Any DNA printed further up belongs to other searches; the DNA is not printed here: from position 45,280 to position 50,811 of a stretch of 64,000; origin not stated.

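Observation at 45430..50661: Membrane-embedded PAS-domain adenylate cyclase with a single catalytic domain and non-canonical topology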

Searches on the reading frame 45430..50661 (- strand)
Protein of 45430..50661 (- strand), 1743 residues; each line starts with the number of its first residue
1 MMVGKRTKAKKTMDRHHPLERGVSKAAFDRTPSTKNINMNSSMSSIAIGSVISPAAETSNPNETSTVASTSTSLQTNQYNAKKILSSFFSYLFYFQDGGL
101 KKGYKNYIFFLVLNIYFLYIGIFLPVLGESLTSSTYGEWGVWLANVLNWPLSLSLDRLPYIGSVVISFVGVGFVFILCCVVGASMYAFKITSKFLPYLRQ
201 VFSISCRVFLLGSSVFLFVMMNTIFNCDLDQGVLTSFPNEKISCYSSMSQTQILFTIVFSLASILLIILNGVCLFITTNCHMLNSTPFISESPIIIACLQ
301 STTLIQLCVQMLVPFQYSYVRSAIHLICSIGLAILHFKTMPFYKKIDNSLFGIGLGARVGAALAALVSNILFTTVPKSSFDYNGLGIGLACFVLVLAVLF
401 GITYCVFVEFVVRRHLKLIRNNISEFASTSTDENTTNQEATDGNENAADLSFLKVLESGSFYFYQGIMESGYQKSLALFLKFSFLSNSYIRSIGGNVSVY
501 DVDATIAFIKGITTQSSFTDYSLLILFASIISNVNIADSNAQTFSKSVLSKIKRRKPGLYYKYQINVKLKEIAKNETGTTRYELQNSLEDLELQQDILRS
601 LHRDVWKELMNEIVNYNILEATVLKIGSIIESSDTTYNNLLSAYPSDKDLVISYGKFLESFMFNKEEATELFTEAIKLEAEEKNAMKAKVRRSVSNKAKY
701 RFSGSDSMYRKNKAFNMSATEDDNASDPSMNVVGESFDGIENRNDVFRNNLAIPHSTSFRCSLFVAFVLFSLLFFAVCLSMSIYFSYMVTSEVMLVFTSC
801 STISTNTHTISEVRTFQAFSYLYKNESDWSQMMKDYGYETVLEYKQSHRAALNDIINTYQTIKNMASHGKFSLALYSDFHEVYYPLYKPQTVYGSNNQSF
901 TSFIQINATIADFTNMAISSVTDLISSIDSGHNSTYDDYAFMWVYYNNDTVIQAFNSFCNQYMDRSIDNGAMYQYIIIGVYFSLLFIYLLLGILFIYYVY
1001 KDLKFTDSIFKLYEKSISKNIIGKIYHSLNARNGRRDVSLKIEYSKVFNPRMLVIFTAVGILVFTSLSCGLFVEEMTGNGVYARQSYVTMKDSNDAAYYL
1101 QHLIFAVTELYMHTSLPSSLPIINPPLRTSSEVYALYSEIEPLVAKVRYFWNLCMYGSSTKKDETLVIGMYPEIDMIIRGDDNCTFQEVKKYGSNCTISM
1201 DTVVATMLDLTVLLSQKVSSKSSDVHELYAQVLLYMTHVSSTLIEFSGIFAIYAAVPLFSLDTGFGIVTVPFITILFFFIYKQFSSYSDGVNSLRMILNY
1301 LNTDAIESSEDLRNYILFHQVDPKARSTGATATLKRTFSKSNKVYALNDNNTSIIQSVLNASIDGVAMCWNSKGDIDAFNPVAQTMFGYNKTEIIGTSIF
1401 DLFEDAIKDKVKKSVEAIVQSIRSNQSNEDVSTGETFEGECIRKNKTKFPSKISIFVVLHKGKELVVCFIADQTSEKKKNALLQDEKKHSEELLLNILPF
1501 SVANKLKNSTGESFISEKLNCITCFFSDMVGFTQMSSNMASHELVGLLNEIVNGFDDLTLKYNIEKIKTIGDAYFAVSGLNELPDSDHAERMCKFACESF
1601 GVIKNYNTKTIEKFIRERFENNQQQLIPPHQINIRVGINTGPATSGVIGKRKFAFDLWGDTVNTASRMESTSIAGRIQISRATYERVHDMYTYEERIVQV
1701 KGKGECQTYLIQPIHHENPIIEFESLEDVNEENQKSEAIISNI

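Call 3: search_protein_families(library=pfam, proteins=[window:45430-50661:-], max_evalue=0.1)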
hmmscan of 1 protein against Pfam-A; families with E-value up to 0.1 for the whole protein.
window:45430-50661:- (1743 aa): 6 families
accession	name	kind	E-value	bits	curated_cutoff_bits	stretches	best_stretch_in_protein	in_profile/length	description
PF00211.25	Guanylate_cyc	-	9.1e-51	172.5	21.9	1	1516-1712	3-182/183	Adenylate and Guanylate cyclase catalytic domain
PF25474.1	TPR_TmcB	-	8e-14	52.1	27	1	581-684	21-124/125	TmcB, TPR repeats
PF13426.13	PAS_9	-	2e-13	50.9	27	1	1366-1474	4-102/103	PAS domain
PF00989.32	PAS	-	1e-06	29.2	22.6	1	1356-1464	4-102/113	PAS fold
PF13188.13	PAS_8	-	0.0063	16.8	21.8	1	1355-1407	3-54/65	PAS domain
PF08448.16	PAS_4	-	0.021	15.5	23.1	1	1359-1417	1-58/110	PAS fold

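Call 4: search_solved_structures(query=window:45430-50661:-, max_evalue=0.001, show_alignments=2)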
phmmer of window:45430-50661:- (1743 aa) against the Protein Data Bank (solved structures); distinct sequences matched with E-value up to 0.001: 43.
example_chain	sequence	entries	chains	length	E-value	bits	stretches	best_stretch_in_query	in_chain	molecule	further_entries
9u3p_A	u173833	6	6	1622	3.1e-58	200.4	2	1514-1699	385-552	Adenylate cyclase type 9,Protein M2-1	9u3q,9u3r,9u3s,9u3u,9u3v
7pd4_A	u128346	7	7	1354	7.4e-58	199.1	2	1514-1697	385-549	Adenylate cyclase 9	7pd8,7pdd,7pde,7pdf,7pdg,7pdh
6r3q_A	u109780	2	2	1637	1.3e-57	198.2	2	1483-1712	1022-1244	Adenylate cyclase 9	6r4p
6r4o_A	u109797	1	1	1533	1.4e-57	198.1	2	1514-1697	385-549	Adenylate cyclase 9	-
8buz_A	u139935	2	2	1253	3.4e-53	183.7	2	1479-1712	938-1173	Adenylate cyclase type 8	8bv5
8sl3_A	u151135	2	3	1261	1.7e-51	178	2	1475-1711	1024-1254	Adenylate cyclase type 5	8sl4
5o5k_A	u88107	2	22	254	3.8e-41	143.7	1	1477-1710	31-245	Adenylate cyclase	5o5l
7yz9_A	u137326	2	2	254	1.4e-39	138.5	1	1478-1710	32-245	Adenylate cyclase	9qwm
4p2f_A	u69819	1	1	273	2.9e-39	137.5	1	1478-1710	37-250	Adenylate cyclase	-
7yzi_A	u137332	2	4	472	7.6e-39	136.1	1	1478-1710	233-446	Adenylate cyclase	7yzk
4p2x_A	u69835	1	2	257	7.6e-39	136.1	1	1483-1710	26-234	Adenylate cyclase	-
4p2m_A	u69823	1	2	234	8.4e-39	135.9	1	1484-1710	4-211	Adenylate cyclase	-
6aoa_A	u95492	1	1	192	5.8e-37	129.8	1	1519-1717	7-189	Bacterio-rhodopsin/guanylyl cyclase 1 fusion protein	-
5oyh_A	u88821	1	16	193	3.5e-35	123.9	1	1519-1712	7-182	Nucleotide cyclase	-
6ao9_A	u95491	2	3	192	3.6e-35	123.9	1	1519-1717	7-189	Bacterio-rhodopsin/guanylyl cyclase 1 fusion protein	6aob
9bcv_A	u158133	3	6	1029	2.2e-32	114.7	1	1475-1711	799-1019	Atrial natriuretic peptide receptor 1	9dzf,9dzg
9dzh_A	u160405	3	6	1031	2.2e-32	114.7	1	1475-1711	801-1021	Atrial natriuretic peptide receptor 1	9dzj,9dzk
9bcl_A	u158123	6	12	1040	2.2e-32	114.7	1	1475-1711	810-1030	Atrial natriuretic peptide receptor 1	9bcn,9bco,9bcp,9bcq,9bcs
1azs_B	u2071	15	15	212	2.7e-27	97.8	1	1512-1712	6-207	IIC2 | ADENYLATE CYCLASE, TYPE II | TYPE II ADENYLATE CYCLASE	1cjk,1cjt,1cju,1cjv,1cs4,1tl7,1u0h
1ab8_A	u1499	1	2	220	3.2e-27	97.6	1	1512-1712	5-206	ADENYLYL CYCLASE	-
1cul_B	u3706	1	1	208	4.3e-27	97.1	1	1516-1712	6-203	TYPE II ADENYLYL CYCLASE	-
8fx4_D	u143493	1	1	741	9.5e-26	92.7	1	1479-1712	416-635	Guanylyl cyclase C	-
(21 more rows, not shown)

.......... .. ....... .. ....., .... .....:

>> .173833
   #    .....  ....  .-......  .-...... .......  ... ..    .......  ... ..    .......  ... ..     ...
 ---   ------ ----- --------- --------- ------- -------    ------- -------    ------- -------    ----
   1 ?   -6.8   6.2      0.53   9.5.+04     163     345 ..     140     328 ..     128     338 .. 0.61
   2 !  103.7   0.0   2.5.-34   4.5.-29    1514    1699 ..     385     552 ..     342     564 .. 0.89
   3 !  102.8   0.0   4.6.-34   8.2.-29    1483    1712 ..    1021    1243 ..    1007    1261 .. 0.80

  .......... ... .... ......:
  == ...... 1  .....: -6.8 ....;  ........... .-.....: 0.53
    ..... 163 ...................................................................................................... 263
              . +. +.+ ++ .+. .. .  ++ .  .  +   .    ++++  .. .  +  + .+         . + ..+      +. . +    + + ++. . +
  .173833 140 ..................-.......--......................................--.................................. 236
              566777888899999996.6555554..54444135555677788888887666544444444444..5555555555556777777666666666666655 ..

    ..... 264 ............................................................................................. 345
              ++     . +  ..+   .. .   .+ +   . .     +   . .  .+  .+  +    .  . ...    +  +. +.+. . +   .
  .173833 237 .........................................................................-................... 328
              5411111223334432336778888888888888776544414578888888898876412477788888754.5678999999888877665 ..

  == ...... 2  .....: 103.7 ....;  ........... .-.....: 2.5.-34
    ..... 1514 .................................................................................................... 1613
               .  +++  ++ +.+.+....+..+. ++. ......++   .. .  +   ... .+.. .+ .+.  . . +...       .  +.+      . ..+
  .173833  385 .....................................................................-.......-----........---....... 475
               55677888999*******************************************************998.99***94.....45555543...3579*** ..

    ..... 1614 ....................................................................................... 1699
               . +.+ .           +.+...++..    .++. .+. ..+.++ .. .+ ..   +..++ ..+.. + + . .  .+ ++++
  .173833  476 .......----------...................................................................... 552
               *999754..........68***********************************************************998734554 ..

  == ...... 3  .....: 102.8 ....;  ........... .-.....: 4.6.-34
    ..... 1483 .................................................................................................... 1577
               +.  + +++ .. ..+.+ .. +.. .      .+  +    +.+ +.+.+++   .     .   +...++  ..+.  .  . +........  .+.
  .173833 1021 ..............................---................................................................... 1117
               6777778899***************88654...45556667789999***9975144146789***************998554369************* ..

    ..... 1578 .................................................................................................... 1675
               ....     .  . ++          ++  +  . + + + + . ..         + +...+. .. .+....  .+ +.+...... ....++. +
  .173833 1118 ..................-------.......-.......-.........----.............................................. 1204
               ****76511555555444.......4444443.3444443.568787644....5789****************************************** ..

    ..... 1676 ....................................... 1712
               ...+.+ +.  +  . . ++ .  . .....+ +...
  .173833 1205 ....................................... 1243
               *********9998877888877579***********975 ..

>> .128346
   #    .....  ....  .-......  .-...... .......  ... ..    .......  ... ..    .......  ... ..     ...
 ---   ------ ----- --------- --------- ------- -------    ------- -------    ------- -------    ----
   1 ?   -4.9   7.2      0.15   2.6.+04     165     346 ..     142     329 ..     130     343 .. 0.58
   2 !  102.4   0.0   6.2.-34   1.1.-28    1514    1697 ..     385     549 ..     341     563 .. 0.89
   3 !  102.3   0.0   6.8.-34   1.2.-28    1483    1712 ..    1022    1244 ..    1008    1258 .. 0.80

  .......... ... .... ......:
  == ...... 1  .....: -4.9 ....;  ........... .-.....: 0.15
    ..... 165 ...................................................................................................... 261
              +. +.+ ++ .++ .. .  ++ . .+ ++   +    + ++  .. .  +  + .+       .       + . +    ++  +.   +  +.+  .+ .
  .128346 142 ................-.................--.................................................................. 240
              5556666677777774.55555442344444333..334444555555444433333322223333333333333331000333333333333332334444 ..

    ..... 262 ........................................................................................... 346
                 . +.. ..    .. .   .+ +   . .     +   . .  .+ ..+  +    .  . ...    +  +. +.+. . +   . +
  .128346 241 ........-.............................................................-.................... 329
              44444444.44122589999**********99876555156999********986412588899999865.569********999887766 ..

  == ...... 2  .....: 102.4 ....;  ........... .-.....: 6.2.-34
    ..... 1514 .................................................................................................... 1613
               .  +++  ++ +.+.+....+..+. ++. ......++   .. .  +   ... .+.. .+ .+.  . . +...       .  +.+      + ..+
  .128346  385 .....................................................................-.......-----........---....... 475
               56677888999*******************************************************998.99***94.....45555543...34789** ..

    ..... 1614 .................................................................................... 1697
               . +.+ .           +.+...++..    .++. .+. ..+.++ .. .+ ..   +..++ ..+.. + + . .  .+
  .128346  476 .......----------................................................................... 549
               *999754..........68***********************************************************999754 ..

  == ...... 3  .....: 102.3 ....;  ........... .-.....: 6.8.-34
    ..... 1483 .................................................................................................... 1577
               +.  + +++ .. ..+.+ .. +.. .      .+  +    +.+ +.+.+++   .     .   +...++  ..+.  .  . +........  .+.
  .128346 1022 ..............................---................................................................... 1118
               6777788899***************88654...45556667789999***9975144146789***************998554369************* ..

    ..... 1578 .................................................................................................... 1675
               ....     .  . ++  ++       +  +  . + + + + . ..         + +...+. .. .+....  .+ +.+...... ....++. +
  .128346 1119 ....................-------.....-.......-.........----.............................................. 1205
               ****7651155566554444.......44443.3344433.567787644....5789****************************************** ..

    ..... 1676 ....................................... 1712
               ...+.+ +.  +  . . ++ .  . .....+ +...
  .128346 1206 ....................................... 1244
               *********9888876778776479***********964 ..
